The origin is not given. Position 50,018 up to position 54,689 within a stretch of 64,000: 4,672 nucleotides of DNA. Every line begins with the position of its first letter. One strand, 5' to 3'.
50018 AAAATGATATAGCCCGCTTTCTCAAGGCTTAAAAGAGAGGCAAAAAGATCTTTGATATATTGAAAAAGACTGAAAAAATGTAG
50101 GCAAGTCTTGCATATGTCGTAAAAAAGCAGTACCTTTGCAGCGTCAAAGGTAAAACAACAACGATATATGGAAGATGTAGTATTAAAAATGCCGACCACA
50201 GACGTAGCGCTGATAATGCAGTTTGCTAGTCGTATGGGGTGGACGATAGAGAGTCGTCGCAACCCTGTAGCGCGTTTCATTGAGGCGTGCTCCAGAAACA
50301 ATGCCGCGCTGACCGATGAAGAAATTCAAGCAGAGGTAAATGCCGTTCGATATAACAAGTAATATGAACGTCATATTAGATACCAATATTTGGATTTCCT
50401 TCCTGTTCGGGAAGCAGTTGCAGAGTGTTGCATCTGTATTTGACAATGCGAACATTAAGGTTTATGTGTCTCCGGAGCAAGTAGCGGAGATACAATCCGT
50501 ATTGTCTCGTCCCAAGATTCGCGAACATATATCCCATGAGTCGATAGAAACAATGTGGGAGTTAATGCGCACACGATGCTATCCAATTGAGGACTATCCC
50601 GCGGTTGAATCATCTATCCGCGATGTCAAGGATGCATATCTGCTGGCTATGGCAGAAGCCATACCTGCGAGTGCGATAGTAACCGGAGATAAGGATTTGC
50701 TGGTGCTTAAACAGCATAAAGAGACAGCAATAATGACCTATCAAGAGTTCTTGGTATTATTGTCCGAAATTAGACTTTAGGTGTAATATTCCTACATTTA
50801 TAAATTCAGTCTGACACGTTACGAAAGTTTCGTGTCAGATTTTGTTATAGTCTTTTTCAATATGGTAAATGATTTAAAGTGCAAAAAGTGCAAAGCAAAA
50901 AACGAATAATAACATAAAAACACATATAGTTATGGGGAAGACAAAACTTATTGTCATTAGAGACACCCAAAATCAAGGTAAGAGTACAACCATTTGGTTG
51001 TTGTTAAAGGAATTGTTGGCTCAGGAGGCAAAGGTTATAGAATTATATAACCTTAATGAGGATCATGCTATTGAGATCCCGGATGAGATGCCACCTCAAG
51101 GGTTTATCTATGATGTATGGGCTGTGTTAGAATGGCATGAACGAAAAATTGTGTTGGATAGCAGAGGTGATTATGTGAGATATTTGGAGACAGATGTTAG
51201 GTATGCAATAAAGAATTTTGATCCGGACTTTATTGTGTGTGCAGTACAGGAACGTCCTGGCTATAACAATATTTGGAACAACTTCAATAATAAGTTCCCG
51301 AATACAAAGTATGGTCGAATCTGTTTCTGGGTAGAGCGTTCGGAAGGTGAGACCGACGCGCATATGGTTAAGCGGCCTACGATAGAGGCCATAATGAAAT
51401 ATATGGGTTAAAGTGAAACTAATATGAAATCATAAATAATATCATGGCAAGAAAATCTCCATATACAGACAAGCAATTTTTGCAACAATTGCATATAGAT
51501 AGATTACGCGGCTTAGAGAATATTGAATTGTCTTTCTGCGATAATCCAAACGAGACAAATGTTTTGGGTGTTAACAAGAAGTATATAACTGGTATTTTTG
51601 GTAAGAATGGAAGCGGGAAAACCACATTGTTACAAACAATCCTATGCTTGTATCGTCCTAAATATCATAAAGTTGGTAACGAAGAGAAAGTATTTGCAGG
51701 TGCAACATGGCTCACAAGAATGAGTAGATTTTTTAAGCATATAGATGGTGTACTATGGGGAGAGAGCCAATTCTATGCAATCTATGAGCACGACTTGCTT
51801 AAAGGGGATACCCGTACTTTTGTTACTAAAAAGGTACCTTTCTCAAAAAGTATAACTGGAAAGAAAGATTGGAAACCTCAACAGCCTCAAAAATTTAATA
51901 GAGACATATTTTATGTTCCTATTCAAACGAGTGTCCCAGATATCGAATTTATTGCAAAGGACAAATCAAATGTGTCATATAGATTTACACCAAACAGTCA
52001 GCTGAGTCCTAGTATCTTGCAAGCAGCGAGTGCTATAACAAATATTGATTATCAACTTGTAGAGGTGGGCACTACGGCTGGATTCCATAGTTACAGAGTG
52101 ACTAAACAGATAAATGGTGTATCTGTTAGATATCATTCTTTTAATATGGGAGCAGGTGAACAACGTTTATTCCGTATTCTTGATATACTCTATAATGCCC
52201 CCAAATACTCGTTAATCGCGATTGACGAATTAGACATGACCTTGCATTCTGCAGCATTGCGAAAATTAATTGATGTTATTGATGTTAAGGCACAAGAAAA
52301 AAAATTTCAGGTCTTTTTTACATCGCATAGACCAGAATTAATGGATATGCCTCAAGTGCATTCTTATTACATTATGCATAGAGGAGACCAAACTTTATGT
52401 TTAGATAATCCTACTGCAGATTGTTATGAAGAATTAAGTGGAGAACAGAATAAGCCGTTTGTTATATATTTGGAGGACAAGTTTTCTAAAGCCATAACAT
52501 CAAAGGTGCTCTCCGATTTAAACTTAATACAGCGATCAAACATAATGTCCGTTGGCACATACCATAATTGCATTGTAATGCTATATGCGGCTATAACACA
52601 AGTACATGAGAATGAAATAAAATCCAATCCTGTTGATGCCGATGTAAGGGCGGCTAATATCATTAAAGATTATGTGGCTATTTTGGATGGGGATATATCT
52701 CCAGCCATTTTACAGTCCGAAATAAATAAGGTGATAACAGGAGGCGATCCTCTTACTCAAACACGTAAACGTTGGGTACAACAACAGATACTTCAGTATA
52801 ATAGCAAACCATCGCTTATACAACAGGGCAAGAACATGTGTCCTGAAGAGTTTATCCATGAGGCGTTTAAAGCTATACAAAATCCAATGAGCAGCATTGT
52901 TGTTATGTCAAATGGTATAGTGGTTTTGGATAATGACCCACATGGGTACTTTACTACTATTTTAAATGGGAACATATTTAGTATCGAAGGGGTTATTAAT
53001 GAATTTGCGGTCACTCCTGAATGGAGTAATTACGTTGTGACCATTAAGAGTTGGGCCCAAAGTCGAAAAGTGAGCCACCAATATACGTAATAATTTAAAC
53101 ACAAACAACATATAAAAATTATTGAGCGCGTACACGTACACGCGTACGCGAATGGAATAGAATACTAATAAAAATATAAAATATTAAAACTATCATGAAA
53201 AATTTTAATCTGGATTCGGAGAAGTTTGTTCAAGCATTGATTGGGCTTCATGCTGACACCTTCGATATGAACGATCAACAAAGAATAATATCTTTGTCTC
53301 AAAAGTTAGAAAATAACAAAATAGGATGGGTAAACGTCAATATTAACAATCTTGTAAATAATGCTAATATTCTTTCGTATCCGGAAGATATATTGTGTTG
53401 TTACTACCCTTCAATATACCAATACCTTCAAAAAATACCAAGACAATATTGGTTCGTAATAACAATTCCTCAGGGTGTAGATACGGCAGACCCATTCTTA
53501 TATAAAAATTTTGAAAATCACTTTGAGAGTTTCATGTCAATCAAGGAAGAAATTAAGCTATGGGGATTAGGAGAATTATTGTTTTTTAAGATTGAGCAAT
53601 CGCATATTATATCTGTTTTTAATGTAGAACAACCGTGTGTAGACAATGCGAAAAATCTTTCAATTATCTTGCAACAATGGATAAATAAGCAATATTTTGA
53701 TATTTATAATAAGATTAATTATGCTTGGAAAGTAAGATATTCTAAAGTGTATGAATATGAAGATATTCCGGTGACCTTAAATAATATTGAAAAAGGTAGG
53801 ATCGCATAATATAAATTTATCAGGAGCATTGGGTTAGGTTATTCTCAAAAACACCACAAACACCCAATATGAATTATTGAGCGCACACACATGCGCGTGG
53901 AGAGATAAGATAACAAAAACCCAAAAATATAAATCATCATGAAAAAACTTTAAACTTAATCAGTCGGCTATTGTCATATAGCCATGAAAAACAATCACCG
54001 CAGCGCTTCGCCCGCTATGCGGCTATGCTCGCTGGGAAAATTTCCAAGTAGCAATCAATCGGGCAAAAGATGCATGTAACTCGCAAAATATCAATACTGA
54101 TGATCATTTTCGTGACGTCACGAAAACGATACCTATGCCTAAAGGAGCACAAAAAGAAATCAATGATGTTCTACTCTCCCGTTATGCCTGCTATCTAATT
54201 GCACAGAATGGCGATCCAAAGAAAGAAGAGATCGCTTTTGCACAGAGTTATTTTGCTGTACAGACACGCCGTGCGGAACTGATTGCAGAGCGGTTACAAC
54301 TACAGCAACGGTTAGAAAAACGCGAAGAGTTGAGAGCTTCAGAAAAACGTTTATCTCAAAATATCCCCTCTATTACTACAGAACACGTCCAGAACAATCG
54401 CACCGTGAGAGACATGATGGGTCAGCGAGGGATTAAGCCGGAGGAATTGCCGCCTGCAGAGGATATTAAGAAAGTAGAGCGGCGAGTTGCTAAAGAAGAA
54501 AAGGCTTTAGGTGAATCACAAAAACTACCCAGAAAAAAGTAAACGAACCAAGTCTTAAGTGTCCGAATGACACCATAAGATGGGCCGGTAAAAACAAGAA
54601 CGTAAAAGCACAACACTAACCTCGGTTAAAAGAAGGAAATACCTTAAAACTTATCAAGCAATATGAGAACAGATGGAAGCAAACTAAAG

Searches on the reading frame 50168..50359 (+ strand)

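Call 3: search_protein_families(library=pfam, proteins=[window:50168-50359:+], max_evalue=1)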
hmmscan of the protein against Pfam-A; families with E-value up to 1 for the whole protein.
window:50168-50359:+ (64 aa): 0 families

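Call 4: search_protein_families(library=padloc, proteins=[window:50168-50359:+], max_evalue=1)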
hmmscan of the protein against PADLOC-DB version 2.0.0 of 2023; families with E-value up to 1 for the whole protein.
window:50168-50359:+ (64 aa): 0 families

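Call 5: search_protein_families(library=ncbifam, proteins=[window:50168-50359:+], max_evalue=1)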
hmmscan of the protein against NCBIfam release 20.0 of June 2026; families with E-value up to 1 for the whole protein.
window:50168-50359:+ (64 aa): 1 family
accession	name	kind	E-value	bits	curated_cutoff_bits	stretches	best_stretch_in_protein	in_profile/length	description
TIGR01565.1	homeo_ZF_HD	subfamily_domain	0.054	13.4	57.45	1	16-37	16-38/58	homeobox domain, ZF-HD class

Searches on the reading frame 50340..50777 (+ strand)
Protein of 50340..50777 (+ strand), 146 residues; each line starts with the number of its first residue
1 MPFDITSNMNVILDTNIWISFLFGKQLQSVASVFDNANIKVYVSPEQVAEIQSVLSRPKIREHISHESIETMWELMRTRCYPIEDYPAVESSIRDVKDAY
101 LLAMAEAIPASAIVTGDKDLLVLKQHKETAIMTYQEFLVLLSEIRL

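Call 3: search_protein_families(library=pfam, proteins=[window:50340-50777:+], max_evalue=1)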
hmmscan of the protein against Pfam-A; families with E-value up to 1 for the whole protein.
window:50340-50777:+ (146 aa): 6 families
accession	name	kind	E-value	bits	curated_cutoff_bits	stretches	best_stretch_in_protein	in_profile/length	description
PF13470.12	PIN_3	-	1e-15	59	27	1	11-119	2-115/115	PIN domain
PF01850.27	PIN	-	4.5e-09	37.4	23.6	1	11-120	1-114/120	PIN domain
PF10130.15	PIN_2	-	0.00051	20.7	22.4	1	12-122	1-120/133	PIN domain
PF01280.26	Ribosomal_L19e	-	0.0011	19.3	25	1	31-69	10-48/53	Ribosomal protein L19e, N-terminal domain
PF16289.11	PIN_12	-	0.018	15.9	32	1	11-74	1-68/172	PIN domain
PF18963.5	DUF5703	-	0.13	12.3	33.2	1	50-82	8-40/51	Family of unknown function (DUF5703)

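Call 4: search_protein_families(library=padloc, proteins=[window:50340-50777:+], max_evalue=1)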
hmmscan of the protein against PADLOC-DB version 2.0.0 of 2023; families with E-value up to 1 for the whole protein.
window:50340-50777:+ (146 aa): 1 family
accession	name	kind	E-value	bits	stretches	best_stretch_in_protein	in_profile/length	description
PDLC04422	PDC-M11A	-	0.005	13.8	1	9-120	1-117/501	-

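Call 5: search_protein_families(library=ncbifam, proteins=[window:50340-50777:+], max_evalue=1)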
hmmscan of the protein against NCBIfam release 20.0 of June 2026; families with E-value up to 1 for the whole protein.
window:50340-50777:+ (146 aa): 3 families
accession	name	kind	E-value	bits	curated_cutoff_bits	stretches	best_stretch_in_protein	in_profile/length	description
TIGR00305.1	TIGR00305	equivalog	1.6e-21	76.7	29.15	1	11-123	2-115/115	putative toxin-antitoxin system toxin component, PIN family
NF006343.0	PRK08570.1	equivalog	0.0025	17.9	131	1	28-71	9-52/150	50S ribosomal protein L19e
TIGR00028.1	Mtu_PIN_fam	subfamily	0.0057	16.9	73.6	1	89-126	99-135/143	TA system VapC family ribonuclease toxin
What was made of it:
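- Checked: A PIN-type TA pair is present (50168-50780; TIGR00305, E=1.6e-21; calls 3, 5).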

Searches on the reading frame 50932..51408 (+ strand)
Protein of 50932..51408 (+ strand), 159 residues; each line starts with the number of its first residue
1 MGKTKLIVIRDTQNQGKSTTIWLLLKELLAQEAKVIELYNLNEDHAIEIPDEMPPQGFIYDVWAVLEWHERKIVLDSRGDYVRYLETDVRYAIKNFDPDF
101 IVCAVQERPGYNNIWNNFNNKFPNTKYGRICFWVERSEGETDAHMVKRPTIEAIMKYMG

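Call 3: search_protein_families(library=pfam, proteins=[window:50932-51408:+], max_evalue=1)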
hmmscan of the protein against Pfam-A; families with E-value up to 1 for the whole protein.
window:50932-51408:+ (159 aa): 2 families
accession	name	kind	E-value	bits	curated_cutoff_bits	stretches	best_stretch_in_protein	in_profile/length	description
PF20720.3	nSTAND3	-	0.022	14.9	27.2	1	3-51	16-64/155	Novel STAND NTPase 3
PF01935.23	DUF87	-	0.068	13.7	23.2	0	16-36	35-56/220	Helicase HerA, central domain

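Call 4: search_protein_families(library=padloc, proteins=[window:50932-51408:+], max_evalue=1)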
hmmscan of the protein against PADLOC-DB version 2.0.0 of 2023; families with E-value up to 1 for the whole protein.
window:50932-51408:+ (159 aa): 1 family
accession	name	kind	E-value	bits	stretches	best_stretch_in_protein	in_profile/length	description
PDLC00203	HamC2|HamC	-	0.031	12.9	1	124-144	70-90/99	DUF3223 domain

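Call 5: search_protein_families(library=ncbifam, proteins=[window:50932-51408:+], max_evalue=1)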
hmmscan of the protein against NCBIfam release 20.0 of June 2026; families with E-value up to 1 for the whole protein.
window:50932-51408:+ (159 aa): 0 families

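Call 57: search_protein_families(library=phrogs, proteins=[window:50932-51408:+], max_evalue=0.1)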
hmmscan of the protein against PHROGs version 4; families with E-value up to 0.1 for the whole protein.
window:50932-51408:+ (159 aa): 0 families

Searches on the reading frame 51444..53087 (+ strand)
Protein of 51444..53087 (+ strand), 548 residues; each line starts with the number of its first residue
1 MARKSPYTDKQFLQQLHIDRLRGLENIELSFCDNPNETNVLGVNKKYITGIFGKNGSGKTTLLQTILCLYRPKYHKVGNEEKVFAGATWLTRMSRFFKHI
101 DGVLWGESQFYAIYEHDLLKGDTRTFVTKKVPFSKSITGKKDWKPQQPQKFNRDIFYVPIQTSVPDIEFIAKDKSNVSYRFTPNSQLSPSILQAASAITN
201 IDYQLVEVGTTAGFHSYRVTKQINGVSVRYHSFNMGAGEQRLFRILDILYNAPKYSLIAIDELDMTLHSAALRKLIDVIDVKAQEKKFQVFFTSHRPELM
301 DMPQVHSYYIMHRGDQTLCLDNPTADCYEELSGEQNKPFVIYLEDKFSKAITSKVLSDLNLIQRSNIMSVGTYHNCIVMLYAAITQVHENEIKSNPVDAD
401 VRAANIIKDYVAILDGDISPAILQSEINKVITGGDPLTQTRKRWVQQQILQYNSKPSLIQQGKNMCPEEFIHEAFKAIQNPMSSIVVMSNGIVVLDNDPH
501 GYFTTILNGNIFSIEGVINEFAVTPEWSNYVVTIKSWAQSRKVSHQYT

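Call 3: search_protein_families(library=pfam, proteins=[window:51444-53087:+], max_evalue=1)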
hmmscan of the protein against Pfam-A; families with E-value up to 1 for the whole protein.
window:51444-53087:+ (548 aa): 17 families
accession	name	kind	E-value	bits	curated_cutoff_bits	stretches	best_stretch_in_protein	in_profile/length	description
PF13304.12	AAA_21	-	3.5e-21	77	27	2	186-301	188-304/304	AAA domain, putative AbiEii toxin, Type IV TA system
PF13175.12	AAA_15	-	2.4e-11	44.3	32.1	2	13-75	3-52/374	AAA ATPase domain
PF02463.25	SMC_N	-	7e-08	32.6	40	2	249-302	153-204/220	RecF/RecN/SMC N terminal domain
PF00005.33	ABC_tran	-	1.2e-07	32.9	25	1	42-77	7-42/137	ABC transporter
PF13476.12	AAA_23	-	3.3e-06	28.3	27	1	15-67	1-40/201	AAA domain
PF13401.12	AAA_22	-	2.1e-05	25.3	27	2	240-296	69-124/130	AAA domain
PF00004.35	AAA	-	0.0022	18.9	21.2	1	230-303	31-117/131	ATPase family associated with various cellular activities (AAA)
PF13555.12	AAA_29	-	0.0059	16.8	27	1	46-73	22-49/61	P-loop containing region of AAA domain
PF05729.18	NACHT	-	0.032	14.5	26.7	1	51-69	5-23/167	NACHT domain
PF24883.2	NPHP3_N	-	0.039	14.6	24.8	0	193-294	67-163/164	Nephrocystin 3, N-terminal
PF13166.12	AAA_13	-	0.044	12.9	36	1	51-78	21-48/713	AAA domain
PF02354.21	Latrophilin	-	0.051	13.2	27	1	282-328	312-358/372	Latrophilin Cytoplasmic C-terminal region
PF20720.3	nSTAND3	-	0.13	12.4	27.2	0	49-73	20-44/155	Novel STAND NTPase 3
PF02492.25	cobW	-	0.13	12.3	20.7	1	48-67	2-21/180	CobW/HypB/UreG, nucleotide-binding domain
PF00931.28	NB-ARC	-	0.14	11.9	23.5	1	48-67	20-39/248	NB-ARC domain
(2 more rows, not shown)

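Call 4: search_protein_families(library=padloc, proteins=[window:51444-53087:+], max_evalue=1)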
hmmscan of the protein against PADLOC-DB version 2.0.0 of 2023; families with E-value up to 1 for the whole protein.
window:51444-53087:+ (548 aa): 99 families (the best 25 are shown)
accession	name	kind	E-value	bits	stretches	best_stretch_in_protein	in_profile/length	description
PDLC04149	HEC-04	-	6.2e-25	85.7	2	149-417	124-394/494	-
PDLC02980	AriA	-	4.2e-23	80.8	2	167-301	169-304/304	-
PDLC02335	AbiLi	-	8.9e-18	62.4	1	28-311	66-243/326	AbiLi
PDLC02914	ATPase-Toprim_I-B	-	8.1e-17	59.5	2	237-320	187-268/443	-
PDLC02336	AbiLi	-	1.1e-12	46.2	1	223-302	217-295/340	AbiLi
PDLC02979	AriA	-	1.7e-12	45.8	2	234-298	299-371/373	-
PDLC04135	mad3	-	2.3e-12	45.2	2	206-305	236-331/374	mads_3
PDLC04178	HEC-01A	-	5e-12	43.6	1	216-308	244-339/399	-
PDLC00289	PtuA1|PtuA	-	5.3e-12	43.5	2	14-79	4-60/404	AAA ATPase domain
PDLC04182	HEC-01A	-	2.6e-11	41.1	2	233-316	284-367/406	-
PDLC04609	PDC-M38A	-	1.5e-10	38.9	1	234-302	255-322/371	-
PDLC04148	HEC-03B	-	2.6e-10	37.9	2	202-299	288-383/458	-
PDLC04140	mad8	-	5.3e-10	37.3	2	39-67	20-48/314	mads_8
PDLC04608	PDC-M38A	-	6.4e-10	37.2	2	236-301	253-317/367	-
PDLC03878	NsnB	-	8.6e-10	36.9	2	206-300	188-281/345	-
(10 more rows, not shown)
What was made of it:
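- On OLD-family nuclease (neighbouring gene 51444-53090): The best PADLOC hits are HEC-04, AriA and AbiLi (calls 3, 4).
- Checked: The 'OLD-like' gene (51444-53090) is an AAA_21/AAA_15 ABC-type ATPase (best PADLOC hits HEC-04, AriA, AbiLi), and no TOPRIM domain was detected, so that label is only partly right (calls 3, 4).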

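Call 5: search_protein_families(library=ncbifam, proteins=[window:51444-53087:+], max_evalue=1)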
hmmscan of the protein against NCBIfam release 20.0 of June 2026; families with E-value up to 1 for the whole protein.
window:51444-53087:+ (548 aa): 77 families (the best 25 are shown)
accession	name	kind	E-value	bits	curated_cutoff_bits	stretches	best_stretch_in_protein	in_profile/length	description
TIGR04521.1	ECF_ATPase_2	equivalog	1.3e-10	40.9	330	2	42-82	27-67/279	energy-coupling factor transporter ATPase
NF000355.4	ribo_prot_ABC_F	equivalog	3e-06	26.4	380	1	37-135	19-68/499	ribosomal protection-like ABC-F family protein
TIGR01978.1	sufC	equivalog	6.1e-06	25.8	212.8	2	235-314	145-221/243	Fe-S cluster assembly ATPase SufC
TIGR00611.2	recf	equivalog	1.6e-05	24.2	172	1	43-76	19-51/339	DNA replication/repair protein RecF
NF047565.1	PSM_export_PmtA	equivalog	2.4e-05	23.8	350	1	42-75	23-56/282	phenol-soluble modulin export ABC transporter ATP-binding protein PmtA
NF008409.0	PRK11231.1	equivalog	6.5e-05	22.4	375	1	42-84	24-66/255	Fe(3+) dicitrate ABC transporter ATP-binding protein FecE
NF041774.1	tung_ATPbind_TupC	equivalog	9.1e-05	21.6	400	1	39-77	19-57/319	tungstate ABC transporter ATP-binding protein TupC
NF040873.1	AztA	equivalog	9.5e-05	22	220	1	43-79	15-51/191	zinc ABC transporter ATP-binding protein AztA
TIGR01166.1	cbiO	subfamily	9.7e-05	21.9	211.8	1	42-77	14-49/190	cobalt ABC transporter, ATP-binding protein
NF045998.1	cleave_ABC_plasm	equivalog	0.00015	20.1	500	1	24-73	471-520/673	Mbov_0121 family peptidase domain-containing ABC transporter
NF010158.0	PRK13637.1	equivalog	0.00016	20.9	390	1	42-77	29-64/287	energy-coupling factor transporter ATPase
TIGR02142.1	modC_ABC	equivalog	0.00017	20.9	285.05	1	45-84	22-61/353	molybdenum ABC transporter ATP-binding protein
TIGR03410.1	urea_trans_UrtE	equivalog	0.00021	20.8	285.8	1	41-79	21-59/230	urea ABC transporter ATP-binding subunit UrtE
NF008449.1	PRK11300.1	equivalog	0.00027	20.3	362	1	41-87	26-72/255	high-affinity branched-chain amino acid ABC transporter ATP-binding protein LivG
TIGR01188.1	drrA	subfamily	0.00028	20.3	312.45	1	41-73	14-46/302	daunorubicin resistance ABC transporter, ATP-binding protein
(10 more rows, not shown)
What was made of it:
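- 50006..53887 (+): Variable slot of the island: PIN TA pair (50168-50780), 159-aa protein, AAA_21 ATPase (51444-53090), 204-aa protein. Not part of the D/E unit. Domain assignments from calls 3-5.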

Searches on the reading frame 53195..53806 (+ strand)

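Call 3: search_protein_families(library=pfam, proteins=[window:53195-53806:+], max_evalue=1)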
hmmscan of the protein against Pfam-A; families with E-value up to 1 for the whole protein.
window:53195-53806:+ (204 aa): 2 families
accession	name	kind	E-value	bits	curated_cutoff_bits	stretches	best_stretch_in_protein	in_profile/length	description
PF13987.11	YedD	-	0.019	15.2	27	1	13-54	31-72/106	YedD-like protein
PF19754.4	DUF6241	-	0.5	11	27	1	131-183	18-71/90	Family of unknown function (DUF6241)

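Call 4: search_protein_families(library=padloc, proteins=[window:53195-53806:+], max_evalue=1)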
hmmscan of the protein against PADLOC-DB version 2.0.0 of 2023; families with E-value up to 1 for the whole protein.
window:53195-53806:+ (204 aa): 0 families

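Call 5: search_protein_families(library=ncbifam, proteins=[window:53195-53806:+], max_evalue=1)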
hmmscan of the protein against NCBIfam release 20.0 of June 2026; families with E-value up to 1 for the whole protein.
window:53195-53806:+ (204 aa): 2 families
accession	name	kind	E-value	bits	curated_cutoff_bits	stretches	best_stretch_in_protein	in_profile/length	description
NF007705.1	PRK10397.1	equivalog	0.033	13.9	169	1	15-55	57-97/137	lipoprotein YedD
NF006035.0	PRK08177.1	equivalog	0.067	12.7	251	1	10-49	42-81/228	SDR family oxidoreductase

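Call 57: search_protein_families(library=phrogs, proteins=[window:53195-53806:+], max_evalue=0.1)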
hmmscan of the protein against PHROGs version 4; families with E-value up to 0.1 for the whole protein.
window:53195-53806:+ (204 aa): 0 families

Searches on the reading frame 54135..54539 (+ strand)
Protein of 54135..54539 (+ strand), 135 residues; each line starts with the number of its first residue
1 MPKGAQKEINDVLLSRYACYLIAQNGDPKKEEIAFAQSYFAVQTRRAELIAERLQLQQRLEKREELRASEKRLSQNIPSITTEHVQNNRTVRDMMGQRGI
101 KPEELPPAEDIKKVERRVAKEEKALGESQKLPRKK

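Call 3: search_protein_families(library=pfam, proteins=[window:54135-54539:+], max_evalue=1)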
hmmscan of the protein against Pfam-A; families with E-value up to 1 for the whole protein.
window:54135-54539:+ (135 aa): 3 families
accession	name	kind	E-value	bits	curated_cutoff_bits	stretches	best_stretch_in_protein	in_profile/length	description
PF02498.22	Bro-N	-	0.036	15.1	25.6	1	6-36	60-88/96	BRO family, N-terminal domain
PF06175.17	MiaE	-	0.041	14.1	27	1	13-123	49-110/199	tRNA-(MS[2]IO[6]A)-hydroxylase (MiaE)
PF22470.1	Histone_HNS_N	-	0.7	10.3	24.5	0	83-105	53-75/79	H-NS histone-like proteins, N-terminal domain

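Call 4: search_protein_families(library=padloc, proteins=[window:54135-54539:+], max_evalue=1)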
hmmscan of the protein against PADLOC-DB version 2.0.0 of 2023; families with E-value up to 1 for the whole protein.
window:54135-54539:+ (135 aa): 3 families
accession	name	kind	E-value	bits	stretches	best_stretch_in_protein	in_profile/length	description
PDLC04919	PDC-S13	-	5.3e-48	161.7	2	2-77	76-151/281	-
PDLC03083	Specificity_I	-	1.3e-16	57.8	1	3-75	70-147/717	Type I specificity subunit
PDLC04871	PDC-S05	-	1.5e-09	35.3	1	3-54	78-129/468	-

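Call 5: search_protein_families(library=ncbifam, proteins=[window:54135-54539:+], max_evalue=1)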
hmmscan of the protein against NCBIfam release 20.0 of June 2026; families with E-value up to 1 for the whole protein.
window:54135-54539:+ (135 aa): 4 families
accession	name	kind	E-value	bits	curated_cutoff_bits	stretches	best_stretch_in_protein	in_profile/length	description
NF008573.0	PRK11525.1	equivalog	7.3e-45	153.5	242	2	1-77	75-156/288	DNA damage-inducible protein D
NF038243.1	TRP75_fam_Nterm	subfamily_domain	0.023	15.1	75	1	26-101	39-116/126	TRP75-related protein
NF033928.1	alph_xenorhab_A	subfamily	0.032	13.5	125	1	42-83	236-277/339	alpha-xenorhabdolysin family binary toxin subunit A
NF009313.0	PRK12674.1-1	equivalog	0.21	11.4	151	1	18-94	56-131/140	Na+/H+ antiporter subunit G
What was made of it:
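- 54135..54542 (+): Truncated DinD/Bro-N-like gene in the same cassette (135 aa). NF008573 DinD E=7e-45 and PADLOC PDC-S13 E=5e-48, covering only profile positions ~75-156 (calls 4, 5).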
